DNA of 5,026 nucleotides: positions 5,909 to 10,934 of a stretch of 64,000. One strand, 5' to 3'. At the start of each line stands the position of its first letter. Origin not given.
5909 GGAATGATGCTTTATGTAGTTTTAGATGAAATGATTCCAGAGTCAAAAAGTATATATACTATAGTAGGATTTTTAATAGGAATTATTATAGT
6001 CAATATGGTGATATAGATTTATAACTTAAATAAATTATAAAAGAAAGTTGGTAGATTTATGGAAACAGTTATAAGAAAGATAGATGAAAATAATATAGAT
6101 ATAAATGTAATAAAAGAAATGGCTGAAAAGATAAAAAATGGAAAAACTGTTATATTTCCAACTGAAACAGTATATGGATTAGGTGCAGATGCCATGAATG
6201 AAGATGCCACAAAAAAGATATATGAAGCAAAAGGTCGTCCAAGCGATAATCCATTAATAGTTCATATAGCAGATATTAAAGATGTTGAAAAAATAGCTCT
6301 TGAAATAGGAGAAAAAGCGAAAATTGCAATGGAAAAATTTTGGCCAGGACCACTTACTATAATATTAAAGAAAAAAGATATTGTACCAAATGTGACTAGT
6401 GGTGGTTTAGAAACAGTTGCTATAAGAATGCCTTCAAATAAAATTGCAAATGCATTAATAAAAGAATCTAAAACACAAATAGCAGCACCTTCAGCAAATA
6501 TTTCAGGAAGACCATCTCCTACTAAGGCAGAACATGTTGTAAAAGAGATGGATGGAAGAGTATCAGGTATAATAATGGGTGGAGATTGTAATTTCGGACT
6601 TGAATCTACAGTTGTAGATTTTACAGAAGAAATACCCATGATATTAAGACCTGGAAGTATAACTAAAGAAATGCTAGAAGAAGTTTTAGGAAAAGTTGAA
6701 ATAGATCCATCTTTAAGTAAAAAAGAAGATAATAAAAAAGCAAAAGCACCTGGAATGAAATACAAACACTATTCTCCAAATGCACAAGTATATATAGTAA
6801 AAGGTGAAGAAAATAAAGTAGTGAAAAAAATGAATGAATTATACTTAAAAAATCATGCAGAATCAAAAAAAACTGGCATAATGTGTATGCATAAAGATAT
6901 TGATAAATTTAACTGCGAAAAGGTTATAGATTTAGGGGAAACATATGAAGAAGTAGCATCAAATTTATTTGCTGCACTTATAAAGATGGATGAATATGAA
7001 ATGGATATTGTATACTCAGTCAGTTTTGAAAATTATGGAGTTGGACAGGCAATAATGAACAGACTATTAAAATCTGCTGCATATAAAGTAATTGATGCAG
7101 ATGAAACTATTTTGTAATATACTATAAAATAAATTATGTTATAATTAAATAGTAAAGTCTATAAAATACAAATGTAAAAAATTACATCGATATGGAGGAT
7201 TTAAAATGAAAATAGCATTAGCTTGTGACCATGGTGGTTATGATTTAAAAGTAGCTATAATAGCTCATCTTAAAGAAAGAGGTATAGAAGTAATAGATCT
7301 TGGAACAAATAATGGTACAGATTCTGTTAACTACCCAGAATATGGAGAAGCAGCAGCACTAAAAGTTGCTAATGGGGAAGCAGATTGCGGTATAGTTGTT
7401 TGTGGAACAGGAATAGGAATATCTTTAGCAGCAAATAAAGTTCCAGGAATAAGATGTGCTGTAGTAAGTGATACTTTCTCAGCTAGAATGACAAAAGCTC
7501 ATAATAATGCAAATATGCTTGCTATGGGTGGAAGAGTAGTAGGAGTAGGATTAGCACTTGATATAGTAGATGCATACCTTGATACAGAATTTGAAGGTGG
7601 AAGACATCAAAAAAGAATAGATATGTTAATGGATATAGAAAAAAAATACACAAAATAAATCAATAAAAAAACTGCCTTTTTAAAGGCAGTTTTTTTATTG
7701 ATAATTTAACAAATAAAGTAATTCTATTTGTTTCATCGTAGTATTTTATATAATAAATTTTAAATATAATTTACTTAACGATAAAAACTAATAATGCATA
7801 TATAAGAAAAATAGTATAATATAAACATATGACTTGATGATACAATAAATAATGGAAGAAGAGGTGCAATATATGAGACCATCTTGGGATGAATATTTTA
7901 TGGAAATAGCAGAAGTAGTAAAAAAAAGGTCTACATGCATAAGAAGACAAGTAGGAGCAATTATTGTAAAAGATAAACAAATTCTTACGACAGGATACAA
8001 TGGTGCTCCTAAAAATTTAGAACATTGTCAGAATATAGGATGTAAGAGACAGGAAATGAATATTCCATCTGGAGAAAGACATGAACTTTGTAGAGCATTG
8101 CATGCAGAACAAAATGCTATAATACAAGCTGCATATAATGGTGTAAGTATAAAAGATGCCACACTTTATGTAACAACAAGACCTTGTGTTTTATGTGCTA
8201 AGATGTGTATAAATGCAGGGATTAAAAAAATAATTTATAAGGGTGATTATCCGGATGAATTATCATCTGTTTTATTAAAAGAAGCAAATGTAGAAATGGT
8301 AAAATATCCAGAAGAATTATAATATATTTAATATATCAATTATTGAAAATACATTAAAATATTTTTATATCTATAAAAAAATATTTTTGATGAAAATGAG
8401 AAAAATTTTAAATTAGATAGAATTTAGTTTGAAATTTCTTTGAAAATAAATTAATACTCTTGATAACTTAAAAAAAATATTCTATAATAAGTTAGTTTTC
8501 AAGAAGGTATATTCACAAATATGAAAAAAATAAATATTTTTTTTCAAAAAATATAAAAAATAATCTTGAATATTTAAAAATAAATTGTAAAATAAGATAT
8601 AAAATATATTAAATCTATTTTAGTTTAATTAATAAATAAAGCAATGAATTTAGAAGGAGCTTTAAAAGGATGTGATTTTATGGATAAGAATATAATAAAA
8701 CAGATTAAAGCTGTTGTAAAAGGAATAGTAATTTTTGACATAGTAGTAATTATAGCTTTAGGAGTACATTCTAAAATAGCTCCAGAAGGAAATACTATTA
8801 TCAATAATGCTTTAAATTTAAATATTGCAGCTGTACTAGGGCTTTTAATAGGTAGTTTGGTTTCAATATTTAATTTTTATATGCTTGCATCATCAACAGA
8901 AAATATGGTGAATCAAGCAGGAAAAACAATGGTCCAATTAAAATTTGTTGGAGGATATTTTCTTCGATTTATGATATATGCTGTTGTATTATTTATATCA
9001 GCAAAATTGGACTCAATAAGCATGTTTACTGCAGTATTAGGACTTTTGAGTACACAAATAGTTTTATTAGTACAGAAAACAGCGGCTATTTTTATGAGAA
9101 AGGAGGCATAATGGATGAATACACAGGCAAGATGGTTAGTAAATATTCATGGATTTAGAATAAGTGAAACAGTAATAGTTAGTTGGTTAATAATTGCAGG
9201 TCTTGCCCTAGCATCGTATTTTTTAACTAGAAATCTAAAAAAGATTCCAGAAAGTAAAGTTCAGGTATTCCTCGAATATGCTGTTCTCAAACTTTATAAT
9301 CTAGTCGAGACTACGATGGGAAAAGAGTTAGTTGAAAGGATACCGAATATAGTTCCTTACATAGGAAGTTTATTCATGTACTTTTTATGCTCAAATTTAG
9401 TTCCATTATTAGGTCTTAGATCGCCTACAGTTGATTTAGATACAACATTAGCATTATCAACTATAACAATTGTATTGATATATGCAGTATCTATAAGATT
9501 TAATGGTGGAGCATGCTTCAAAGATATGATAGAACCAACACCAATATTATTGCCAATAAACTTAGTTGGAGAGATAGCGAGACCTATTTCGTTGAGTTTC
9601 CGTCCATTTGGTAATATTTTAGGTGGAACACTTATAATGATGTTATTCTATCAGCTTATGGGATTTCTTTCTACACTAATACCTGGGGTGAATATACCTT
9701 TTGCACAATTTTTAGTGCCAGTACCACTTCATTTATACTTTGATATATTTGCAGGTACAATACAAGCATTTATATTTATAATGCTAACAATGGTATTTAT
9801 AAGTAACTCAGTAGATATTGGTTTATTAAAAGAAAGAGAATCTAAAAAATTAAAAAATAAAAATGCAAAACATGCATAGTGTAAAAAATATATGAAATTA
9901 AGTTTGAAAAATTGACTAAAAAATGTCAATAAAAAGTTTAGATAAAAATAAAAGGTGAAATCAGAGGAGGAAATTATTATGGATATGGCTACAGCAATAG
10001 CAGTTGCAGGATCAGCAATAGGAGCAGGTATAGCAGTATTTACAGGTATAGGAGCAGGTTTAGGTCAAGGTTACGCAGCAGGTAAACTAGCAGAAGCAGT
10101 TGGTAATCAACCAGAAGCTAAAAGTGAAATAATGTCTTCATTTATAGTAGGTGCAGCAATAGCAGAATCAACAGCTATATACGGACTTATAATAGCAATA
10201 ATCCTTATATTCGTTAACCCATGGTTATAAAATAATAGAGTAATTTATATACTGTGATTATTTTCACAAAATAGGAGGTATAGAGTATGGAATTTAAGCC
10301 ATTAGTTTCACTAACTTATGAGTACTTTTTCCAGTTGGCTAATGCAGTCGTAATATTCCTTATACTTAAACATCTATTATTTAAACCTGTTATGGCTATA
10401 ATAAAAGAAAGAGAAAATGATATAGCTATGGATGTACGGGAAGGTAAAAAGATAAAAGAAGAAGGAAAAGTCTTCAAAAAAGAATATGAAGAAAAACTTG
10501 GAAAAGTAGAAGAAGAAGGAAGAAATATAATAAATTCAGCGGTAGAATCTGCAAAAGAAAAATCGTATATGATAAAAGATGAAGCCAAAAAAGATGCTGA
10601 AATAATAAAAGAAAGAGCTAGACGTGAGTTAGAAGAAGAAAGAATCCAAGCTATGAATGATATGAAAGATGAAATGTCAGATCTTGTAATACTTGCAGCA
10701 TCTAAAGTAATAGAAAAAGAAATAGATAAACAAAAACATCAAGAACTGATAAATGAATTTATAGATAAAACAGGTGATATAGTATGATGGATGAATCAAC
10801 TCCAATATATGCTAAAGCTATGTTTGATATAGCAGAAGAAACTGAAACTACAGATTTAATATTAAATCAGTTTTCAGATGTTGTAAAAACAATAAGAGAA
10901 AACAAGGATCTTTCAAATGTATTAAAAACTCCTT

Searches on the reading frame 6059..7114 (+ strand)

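Call 52: search_protein_families(library=pfam, proteins=[window:6059-7114:+], max_evalue=0.00001)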
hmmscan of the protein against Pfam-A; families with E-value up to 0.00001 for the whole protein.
window:6059-7114:+ (352 aa): 2 families
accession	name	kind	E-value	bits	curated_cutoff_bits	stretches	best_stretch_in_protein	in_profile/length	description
PF01300.24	Sua5_yciO_yrdC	-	3.1e-61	206.4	25.1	1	24-199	2-178/178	Telomere recombination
PF03481.19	Sua5_C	-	3e-36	125.4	22.9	1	201-341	1-136/136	Threonylcarbamoyl-AMP synthase, C-terminal domain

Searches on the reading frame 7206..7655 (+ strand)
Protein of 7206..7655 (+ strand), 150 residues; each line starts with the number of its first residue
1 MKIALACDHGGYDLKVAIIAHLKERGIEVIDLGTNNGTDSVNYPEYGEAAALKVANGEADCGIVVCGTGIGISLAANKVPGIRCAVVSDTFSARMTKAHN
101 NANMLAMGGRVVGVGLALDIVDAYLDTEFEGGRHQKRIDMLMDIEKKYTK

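Call 52: search_protein_families(library=pfam, proteins=[window:7206-7655:+], max_evalue=0.00001)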
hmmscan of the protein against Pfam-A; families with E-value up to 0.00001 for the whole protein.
window:7206-7655:+ (150 aa): 1 family
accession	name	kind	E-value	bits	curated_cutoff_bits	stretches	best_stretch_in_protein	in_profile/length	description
PF02502.23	LacAB_rpiB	-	5.4e-60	201.8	24.7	1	3-141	1-138/138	Ribose/Galactose Isomerase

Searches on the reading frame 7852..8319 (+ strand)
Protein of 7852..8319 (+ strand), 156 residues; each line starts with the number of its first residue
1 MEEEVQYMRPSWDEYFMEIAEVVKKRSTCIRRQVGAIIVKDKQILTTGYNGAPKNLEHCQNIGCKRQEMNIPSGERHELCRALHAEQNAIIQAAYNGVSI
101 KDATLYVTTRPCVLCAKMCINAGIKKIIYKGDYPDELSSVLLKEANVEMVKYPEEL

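Call 52: search_protein_families(library=pfam, proteins=[window:7852-8319:+], max_evalue=0.00001)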
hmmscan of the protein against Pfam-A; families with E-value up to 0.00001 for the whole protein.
window:7852-8319:+ (156 aa): 2 families
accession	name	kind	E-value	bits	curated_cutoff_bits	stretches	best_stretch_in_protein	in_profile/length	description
PF00383.29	dCMP_cyt_deam_1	-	7.2e-27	93.7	25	1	11-129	2-100/102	Cytidine and deoxycytidylate deaminase zinc-binding region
PF14437.12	MafB19-deam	-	2.4e-23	83.1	27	1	11-144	2-120/142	MafB19-like deaminase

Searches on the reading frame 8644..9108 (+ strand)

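Call 52: search_protein_families(library=pfam, proteins=[window:8644-9108:+], max_evalue=0.00001)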
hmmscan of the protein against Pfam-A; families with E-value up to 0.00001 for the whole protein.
window:8644-9108:+ (155 aa): 1 family
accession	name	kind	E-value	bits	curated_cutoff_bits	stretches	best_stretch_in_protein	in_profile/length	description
PF03899.21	ATP-synt_I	-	3.1e-10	40.8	25.1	1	60-135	22-99/99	ATP synthase I chain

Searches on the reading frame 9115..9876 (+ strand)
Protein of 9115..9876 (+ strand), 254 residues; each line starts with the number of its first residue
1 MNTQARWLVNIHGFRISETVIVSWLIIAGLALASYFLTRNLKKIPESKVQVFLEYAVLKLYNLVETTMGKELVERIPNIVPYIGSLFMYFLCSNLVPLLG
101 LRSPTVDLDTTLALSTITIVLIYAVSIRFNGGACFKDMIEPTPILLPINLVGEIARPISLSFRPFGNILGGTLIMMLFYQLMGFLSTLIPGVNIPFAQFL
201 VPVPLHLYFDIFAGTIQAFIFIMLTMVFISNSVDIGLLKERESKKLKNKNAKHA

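Call 52: search_protein_families(library=pfam, proteins=[window:9115-9876:+], max_evalue=0.00001)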
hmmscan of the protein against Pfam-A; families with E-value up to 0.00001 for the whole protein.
window:9115-9876:+ (254 aa): 1 family
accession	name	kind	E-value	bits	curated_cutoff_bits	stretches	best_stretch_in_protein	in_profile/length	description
PF00119.25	ATP-synt_A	-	1.4e-43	149.7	33.9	1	21-230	2-217/217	ATP synthase A chain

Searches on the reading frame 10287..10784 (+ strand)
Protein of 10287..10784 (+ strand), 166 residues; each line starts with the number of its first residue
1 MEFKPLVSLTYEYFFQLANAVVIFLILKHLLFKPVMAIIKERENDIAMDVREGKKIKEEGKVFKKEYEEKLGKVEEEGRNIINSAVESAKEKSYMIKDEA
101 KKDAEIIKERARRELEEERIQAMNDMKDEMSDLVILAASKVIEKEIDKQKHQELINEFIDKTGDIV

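Call 53: search_protein_families(library=pfam, proteins=[window:10287-10784:+], max_evalue=0.00001)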
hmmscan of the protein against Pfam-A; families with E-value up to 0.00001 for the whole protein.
window:10287-10784:+ (166 aa): 1 family
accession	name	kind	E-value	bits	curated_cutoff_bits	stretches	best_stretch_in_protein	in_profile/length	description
PF00430.23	ATP-synt_B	-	1e-19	71.3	28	1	14-143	3-132/132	ATP synthase B/B' CF(0)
